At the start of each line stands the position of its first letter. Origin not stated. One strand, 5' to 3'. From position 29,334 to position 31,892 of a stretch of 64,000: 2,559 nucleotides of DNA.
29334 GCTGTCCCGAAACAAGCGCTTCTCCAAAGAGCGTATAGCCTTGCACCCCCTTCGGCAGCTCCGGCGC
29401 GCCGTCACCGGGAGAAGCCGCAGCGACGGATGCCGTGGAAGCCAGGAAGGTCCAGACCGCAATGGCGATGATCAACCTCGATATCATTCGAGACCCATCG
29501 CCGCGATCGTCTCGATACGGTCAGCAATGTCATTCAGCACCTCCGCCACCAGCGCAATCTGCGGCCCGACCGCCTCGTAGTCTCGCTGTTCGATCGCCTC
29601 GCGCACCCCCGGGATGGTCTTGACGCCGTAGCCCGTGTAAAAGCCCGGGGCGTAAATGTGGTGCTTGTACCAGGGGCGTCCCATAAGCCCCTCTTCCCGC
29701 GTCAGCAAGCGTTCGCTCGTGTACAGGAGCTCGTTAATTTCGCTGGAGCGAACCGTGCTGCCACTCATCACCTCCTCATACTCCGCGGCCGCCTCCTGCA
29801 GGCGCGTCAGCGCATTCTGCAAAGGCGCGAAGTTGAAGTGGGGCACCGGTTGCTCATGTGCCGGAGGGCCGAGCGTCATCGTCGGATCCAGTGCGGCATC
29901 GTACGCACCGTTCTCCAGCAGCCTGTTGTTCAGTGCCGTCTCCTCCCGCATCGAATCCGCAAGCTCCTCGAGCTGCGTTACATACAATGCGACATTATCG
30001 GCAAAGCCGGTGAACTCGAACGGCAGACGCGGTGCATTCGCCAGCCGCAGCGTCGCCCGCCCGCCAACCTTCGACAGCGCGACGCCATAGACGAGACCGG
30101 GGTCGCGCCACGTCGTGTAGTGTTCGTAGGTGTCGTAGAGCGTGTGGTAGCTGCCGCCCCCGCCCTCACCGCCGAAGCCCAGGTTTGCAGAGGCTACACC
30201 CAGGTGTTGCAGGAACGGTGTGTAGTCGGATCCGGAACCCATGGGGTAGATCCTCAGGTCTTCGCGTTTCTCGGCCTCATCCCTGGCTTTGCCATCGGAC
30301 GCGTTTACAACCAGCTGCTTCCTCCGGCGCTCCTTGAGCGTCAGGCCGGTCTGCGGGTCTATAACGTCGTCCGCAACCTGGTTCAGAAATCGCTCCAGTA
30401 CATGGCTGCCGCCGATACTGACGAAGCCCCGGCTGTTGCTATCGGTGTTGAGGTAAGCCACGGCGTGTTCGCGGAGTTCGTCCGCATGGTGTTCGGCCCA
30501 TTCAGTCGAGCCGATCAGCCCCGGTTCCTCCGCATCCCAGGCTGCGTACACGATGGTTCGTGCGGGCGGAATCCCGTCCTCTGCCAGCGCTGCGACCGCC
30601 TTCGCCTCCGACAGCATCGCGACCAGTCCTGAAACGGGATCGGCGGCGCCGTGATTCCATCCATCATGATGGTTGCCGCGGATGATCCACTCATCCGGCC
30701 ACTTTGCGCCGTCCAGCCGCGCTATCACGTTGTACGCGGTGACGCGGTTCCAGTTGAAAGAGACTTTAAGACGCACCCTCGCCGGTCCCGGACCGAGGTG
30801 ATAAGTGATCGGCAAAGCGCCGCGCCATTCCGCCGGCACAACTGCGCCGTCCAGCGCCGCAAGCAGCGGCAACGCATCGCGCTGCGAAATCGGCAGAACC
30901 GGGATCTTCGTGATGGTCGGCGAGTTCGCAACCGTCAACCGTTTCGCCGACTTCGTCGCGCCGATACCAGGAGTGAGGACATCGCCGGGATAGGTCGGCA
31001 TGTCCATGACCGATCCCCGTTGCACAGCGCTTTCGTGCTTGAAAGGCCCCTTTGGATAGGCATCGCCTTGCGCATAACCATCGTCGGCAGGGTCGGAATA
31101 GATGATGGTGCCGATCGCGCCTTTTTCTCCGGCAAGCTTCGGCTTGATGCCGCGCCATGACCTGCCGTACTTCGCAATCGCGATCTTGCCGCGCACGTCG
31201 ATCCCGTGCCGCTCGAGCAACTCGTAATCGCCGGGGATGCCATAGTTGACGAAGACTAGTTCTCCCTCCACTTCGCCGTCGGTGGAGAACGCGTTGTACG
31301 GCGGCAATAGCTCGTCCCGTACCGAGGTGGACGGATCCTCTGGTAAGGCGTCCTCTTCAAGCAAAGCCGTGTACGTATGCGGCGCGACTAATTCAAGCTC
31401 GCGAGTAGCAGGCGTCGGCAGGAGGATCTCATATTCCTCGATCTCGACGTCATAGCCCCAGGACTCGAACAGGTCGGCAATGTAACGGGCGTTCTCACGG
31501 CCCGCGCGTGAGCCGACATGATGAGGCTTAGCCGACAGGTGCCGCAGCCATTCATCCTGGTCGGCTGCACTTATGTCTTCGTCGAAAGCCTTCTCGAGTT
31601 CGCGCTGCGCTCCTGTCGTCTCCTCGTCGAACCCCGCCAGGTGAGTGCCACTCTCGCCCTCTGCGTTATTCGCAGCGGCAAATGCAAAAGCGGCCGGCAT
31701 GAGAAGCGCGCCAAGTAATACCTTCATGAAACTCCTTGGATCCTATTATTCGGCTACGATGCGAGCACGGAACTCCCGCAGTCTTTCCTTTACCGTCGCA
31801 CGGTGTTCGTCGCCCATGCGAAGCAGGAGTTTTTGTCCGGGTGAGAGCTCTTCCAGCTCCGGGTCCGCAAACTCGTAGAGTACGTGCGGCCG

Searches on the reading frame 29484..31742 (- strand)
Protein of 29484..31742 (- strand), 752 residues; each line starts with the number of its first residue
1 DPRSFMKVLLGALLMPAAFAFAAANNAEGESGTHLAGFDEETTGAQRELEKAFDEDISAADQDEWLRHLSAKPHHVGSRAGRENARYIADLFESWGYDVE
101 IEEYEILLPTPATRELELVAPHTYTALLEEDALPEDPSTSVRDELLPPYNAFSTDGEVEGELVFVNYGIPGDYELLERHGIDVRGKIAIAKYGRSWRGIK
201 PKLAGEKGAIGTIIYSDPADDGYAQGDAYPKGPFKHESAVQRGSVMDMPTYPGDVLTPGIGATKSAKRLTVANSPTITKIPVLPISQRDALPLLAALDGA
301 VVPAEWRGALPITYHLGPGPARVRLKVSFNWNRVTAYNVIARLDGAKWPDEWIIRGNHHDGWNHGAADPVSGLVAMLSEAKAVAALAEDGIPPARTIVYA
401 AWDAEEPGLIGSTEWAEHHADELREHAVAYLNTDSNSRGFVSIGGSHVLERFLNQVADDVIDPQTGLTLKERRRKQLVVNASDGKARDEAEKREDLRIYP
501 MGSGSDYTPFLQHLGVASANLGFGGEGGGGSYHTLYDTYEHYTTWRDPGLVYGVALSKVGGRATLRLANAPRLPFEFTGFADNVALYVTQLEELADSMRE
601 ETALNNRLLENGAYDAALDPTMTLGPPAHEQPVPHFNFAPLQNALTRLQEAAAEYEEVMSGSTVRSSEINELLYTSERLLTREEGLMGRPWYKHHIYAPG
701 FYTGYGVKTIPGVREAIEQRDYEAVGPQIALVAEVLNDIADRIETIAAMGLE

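Call 49: search_protein_families(library=pfam, proteins=[window:29484-31742:-], max_evalue=0.00001)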
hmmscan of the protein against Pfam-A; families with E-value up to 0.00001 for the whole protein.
window:29484-31742:- (752 aa): 3 families
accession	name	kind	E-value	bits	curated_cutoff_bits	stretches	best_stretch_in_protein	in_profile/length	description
PF04253.20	TFR_dimer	-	2.3e-21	76.5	27.1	1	637-743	2-120/121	Transferrin receptor-like dimerisation domain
PF04389.22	Peptidase_M28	-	3.2e-17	63.3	21.3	1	338-544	1-178/193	Peptidase family M28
PF02225.27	PA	-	5.9e-08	33.2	23.9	1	158-225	1-63/95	PA domain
